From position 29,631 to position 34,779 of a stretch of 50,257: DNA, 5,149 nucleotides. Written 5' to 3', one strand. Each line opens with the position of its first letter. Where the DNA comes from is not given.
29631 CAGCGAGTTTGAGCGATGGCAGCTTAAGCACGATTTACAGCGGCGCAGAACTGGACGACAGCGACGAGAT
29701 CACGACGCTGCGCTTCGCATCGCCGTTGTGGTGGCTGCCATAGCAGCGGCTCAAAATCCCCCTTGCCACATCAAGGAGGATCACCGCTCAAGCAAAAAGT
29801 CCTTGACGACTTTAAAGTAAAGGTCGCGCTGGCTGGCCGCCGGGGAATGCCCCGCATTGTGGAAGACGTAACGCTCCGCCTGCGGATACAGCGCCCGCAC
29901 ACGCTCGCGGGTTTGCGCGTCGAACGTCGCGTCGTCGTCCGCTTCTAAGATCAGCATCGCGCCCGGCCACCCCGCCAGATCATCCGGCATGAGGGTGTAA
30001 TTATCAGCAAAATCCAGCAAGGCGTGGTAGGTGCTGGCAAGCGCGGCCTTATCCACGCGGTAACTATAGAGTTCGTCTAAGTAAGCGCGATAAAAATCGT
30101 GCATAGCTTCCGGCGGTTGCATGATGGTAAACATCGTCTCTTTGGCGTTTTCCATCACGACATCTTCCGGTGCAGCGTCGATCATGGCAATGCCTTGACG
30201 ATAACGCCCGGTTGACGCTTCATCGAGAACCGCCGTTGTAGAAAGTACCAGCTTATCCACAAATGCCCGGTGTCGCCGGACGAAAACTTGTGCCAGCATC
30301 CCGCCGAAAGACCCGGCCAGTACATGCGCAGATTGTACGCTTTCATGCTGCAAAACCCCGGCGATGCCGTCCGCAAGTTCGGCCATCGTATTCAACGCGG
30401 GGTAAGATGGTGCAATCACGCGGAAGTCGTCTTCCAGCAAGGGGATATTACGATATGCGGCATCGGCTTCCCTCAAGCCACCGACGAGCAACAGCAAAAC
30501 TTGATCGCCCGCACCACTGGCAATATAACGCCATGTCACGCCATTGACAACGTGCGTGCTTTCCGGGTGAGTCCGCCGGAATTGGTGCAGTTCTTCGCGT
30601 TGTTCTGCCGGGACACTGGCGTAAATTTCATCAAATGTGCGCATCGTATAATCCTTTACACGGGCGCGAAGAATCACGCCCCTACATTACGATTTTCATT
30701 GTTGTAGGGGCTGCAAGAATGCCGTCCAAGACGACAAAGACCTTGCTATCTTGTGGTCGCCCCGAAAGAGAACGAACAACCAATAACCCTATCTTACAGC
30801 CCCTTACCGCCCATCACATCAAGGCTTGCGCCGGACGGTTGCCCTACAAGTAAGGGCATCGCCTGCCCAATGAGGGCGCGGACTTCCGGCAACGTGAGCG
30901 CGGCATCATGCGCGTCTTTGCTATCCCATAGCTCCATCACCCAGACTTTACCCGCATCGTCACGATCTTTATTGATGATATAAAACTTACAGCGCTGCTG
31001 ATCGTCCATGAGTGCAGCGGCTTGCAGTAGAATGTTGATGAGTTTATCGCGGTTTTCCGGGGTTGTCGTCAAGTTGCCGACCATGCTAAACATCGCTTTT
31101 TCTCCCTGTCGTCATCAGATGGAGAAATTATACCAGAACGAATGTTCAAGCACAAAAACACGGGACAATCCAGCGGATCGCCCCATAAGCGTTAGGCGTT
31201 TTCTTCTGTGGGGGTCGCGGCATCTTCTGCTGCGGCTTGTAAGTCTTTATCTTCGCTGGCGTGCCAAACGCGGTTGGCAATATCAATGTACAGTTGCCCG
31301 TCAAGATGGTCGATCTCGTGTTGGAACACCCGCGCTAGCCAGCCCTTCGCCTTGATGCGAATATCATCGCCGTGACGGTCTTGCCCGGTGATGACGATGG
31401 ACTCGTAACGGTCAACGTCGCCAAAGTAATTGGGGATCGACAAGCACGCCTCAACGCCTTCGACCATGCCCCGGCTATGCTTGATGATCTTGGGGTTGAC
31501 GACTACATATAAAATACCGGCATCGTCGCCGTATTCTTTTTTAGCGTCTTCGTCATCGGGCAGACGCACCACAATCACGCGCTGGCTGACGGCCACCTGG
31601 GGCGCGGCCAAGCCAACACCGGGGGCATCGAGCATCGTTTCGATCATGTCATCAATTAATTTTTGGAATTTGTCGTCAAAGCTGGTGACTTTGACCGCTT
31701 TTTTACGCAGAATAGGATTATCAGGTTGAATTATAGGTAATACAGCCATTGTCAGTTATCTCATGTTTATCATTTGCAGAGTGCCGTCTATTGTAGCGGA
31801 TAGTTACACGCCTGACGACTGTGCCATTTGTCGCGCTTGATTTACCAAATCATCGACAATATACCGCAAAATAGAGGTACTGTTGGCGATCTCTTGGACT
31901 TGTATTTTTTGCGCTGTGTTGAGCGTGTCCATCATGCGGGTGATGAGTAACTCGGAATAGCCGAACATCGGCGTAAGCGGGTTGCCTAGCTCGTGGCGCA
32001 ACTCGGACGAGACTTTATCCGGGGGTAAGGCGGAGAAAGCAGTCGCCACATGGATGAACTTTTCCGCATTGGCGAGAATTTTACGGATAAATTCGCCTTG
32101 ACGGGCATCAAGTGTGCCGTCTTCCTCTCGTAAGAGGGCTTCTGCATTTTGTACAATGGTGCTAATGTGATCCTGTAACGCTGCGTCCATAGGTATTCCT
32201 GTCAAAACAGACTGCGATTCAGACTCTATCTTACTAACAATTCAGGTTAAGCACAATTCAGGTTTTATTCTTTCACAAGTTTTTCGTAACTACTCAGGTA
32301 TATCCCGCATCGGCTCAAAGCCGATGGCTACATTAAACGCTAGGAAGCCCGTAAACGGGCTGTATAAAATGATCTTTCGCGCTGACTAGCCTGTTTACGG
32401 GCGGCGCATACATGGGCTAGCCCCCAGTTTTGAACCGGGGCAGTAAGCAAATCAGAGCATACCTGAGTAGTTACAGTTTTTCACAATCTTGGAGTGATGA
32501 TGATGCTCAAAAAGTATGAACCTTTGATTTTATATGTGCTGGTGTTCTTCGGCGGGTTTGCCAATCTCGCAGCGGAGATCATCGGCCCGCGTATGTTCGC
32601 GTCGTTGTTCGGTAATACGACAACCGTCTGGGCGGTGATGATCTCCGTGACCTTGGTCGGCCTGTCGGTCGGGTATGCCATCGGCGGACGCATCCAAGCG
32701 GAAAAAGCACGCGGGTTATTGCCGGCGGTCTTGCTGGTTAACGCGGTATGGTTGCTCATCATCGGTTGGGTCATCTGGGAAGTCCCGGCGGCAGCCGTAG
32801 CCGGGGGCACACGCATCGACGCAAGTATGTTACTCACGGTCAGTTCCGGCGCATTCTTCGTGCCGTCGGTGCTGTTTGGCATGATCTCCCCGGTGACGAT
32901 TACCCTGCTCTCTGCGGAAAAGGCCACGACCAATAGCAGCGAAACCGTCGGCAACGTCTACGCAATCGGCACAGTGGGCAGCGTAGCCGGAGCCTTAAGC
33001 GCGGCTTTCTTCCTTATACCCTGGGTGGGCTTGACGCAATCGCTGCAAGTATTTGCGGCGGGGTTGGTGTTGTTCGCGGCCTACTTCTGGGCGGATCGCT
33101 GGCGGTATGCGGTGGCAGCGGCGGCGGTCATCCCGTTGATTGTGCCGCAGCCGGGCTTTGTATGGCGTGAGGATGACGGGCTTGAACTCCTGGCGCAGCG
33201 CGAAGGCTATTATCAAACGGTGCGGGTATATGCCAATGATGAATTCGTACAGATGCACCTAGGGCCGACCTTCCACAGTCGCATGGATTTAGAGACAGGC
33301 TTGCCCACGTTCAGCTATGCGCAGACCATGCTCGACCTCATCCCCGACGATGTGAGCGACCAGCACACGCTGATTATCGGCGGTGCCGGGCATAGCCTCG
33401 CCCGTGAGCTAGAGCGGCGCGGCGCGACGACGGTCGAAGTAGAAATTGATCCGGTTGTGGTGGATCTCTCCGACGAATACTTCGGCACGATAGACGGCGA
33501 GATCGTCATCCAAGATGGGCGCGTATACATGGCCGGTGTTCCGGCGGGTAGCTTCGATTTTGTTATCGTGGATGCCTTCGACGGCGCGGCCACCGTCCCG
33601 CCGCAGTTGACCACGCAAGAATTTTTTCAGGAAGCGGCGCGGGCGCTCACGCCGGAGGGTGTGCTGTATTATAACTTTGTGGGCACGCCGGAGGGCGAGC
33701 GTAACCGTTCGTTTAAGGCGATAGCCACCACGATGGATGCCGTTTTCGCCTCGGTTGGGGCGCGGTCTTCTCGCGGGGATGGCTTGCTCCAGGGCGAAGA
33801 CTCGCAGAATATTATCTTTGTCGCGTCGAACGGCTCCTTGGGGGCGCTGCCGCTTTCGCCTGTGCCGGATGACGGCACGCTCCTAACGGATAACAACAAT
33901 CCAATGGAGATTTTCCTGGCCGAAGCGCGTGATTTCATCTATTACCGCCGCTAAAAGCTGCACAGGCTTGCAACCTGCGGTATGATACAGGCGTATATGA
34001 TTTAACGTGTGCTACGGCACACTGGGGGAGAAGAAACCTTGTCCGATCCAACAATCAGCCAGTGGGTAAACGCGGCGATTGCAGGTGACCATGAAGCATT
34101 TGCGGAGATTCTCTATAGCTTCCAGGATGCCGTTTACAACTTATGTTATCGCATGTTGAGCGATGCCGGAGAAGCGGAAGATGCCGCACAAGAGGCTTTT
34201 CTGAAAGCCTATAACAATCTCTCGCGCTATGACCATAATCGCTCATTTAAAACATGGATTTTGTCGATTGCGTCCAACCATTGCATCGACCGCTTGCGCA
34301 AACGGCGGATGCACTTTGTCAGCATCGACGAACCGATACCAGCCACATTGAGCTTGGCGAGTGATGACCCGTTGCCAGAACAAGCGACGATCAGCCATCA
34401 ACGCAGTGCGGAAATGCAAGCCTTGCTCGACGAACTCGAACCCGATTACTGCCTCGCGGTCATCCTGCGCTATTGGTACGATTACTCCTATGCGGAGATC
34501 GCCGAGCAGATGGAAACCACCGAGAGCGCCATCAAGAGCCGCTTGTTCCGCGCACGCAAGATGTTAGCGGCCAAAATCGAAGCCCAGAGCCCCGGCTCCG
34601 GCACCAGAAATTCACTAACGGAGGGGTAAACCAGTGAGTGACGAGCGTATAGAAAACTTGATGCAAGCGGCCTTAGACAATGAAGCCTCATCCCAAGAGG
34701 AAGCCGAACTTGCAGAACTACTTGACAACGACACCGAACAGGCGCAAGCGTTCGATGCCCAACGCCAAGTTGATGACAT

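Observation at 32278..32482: Textbook non-autonomous transposon: 189-bp element with perfect 16-bp TIRs and a perfect 8-bp target-site duplication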

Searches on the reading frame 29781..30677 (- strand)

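Call 17: search_protein_families(library=pfam, proteins=[window:29781-30677:-])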
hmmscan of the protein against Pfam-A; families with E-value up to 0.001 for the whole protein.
window:29781-30677:- (298 aa): 4 families
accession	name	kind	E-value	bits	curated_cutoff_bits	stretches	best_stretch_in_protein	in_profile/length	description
PF00561.26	Abhydrolase_1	-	2e-10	41.2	25.8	1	60-278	2-239/245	alpha/beta hydrolase fold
PF12697.13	Abhydrolase_6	-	8.9e-08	33.5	26.3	1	78-287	21-214/217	Alpha/beta hydrolase family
PF18405.6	SLC25_like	-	0.00039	20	34.5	1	98-187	163-248/285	Mitochondrial SLC25 homolog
PF12146.15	Hydrolase_4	-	0.00078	19.2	27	0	110-277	71-232/239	Serine aminopeptidase, S33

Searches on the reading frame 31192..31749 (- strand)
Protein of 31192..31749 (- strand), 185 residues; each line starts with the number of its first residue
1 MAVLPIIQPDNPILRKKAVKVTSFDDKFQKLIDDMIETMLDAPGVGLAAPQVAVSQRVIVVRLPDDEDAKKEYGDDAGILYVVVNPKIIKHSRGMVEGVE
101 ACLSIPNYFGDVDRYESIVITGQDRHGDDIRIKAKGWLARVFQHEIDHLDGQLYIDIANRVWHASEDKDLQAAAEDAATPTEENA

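Call 17: search_protein_families(library=pfam, proteins=[window:31192-31749:-])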
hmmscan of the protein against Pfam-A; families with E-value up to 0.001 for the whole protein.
window:31192-31749:- (185 aa): 1 family
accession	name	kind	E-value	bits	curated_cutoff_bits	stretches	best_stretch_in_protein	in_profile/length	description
PF01327.26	Pep_deformylase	-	9e-54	181.7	22.8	1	4-160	2-152/156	Polypeptide deformylase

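Call 30: find_encoding_contigs(protein=window:31192-31749:-, flank=10000, max_places=6)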
Protein window:31192-31749:- (185 aa): 5 contigs read that carry it; 4 places shown.
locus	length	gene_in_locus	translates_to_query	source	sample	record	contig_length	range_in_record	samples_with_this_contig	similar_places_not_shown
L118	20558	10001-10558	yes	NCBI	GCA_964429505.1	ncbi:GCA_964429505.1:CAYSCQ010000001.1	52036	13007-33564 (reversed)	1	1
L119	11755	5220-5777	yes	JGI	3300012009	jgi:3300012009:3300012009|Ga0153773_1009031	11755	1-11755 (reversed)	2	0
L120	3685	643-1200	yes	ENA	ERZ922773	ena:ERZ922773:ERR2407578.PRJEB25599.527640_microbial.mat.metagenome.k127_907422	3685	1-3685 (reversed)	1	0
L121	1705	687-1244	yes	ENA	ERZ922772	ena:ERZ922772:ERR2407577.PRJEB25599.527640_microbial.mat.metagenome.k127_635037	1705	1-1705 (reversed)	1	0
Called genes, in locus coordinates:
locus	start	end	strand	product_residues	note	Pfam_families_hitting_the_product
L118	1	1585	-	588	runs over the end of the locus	PF00528:BPD_transp_1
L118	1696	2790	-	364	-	PF13531:SBP_bac_11, PF01547:SBP_bac_1, PF13416:SBP_bac_8, PF13343:SBP_bac_6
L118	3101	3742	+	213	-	PF12840:HTH_20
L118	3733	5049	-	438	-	PF00070:Pyr_redox (faint), PF00743:FMO-like, PF01266:DAO (faint), PF07992:Pyr_redox_2, PF13450:NAD_binding_8, PF13454:NAD_binding_9 (faint), PF13738:Pyr_redox_3, PF13434:Lys_Orn_oxgnase (weak)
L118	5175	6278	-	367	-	PF02469:Fasciclin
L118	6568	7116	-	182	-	-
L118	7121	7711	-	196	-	PF04542:Sigma70_r2, PF08281:Sigma70_r4_2, PF04545:Sigma70_r4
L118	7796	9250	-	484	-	PF01564:Spermine_synth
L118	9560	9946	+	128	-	PF00512:HisKA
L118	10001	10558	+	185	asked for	PF01327:Pep_deformylase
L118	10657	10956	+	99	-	PF03992:ABM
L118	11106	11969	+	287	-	PF12697:Abhydrolase_6, PF00561:Abhydrolase_1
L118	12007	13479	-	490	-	-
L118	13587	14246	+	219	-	PF03006:HlyIII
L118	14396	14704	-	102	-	-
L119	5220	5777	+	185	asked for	PF01327:Pep_deformylase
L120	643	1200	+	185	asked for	PF01327:Pep_deformylase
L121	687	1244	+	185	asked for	PF01327:Pep_deformylase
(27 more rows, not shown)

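Call 51: list_cluster_members(proteins=[window:31192-31749:-, window:48326-48928:+])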
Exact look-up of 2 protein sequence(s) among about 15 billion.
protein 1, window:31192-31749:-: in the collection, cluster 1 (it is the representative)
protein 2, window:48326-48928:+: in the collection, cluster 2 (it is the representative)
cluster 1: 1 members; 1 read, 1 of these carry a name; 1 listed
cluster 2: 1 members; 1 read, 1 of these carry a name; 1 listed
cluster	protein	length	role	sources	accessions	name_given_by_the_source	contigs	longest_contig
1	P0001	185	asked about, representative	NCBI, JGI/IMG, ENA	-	peptide deformylase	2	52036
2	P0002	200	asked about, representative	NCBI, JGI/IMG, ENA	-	hypothetical protein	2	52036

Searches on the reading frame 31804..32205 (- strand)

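Call 17: search_protein_families(library=pfam, proteins=[window:31804-32205:-])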
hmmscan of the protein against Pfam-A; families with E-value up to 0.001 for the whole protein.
window:31804-32205:- (133 aa): 1 family
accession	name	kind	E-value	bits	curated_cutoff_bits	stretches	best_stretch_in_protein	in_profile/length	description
PF00512.31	HisKA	-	1e-10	41.9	26.9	1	67-125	7-62/66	His Kinase A (phospho-acceptor) domain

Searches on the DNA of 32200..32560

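Call 71: search_rna_families(source=window, start=32200, end=32560, threshold=evalue, max_evalue=1)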
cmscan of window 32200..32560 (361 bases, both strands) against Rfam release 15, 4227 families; matches with E-value up to 1: 0.
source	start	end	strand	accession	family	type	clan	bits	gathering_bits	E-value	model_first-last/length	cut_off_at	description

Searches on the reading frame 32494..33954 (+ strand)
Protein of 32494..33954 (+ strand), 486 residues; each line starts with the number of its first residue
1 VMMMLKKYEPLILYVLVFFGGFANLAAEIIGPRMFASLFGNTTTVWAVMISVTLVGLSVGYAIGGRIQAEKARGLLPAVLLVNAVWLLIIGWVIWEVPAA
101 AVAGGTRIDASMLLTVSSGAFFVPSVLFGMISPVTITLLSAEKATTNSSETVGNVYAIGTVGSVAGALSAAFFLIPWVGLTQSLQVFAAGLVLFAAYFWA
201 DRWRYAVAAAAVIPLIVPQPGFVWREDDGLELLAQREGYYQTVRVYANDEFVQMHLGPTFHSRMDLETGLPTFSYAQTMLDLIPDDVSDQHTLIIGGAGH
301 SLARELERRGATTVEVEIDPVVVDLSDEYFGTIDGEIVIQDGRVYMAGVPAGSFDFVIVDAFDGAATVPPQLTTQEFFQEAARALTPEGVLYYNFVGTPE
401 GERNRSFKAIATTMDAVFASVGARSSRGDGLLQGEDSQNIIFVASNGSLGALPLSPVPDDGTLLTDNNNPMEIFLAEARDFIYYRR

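Call 14: find_encoding_contigs(protein=window:32494-33954:+, flank=10000, max_places=6)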
Protein window:32494-33954:+ (486 aa): no gene with exactly this product is on record in the collection.

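Call 17: search_protein_families(library=pfam, proteins=[window:32494-33954:+])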
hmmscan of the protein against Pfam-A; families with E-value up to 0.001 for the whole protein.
window:32494-33954:+ (486 aa): 2 families
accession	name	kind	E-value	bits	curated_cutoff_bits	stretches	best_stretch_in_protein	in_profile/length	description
PF01564.23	Spermine_synth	-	4.2e-12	46.4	22.9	1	288-394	18-131/186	Spermine/spermidine synthase domain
PF08241.18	Methyltransf_11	-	6.7e-05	23.9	21.2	1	296-392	4-94/95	Methyltransferase domain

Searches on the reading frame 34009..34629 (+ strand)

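Call 17: search_protein_families(library=pfam, proteins=[window:34009-34629:+])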
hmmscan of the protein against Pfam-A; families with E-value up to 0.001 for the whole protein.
window:34009-34629:+ (206 aa): 6 families
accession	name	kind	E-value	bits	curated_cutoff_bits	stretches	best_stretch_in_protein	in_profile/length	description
PF04542.20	Sigma70_r2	-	5.7e-20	71.3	24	1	38-100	5-69/71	Sigma-70 region 2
PF08281.18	Sigma70_r4_2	-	5.6e-17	61.6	25.7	1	135-186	3-54/54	Sigma-70, region 4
PF04545.22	Sigma70_r4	-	2.2e-08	33.9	24.1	1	139-186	1-48/50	Sigma-70, region 4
PF07638.17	Sigma70_ECF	-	5.4e-05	23.6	21.1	0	139-189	133-182/185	ECF sigma factor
PF12645.13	HTH_16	-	0.00065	20.2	22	0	20-52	4-36/65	Helix-turn-helix domain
PF04297.20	UPF0122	-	0.00075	20.2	22.7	0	153-187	28-62/101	Putative helix-turn-helix protein, YlxM / p13 like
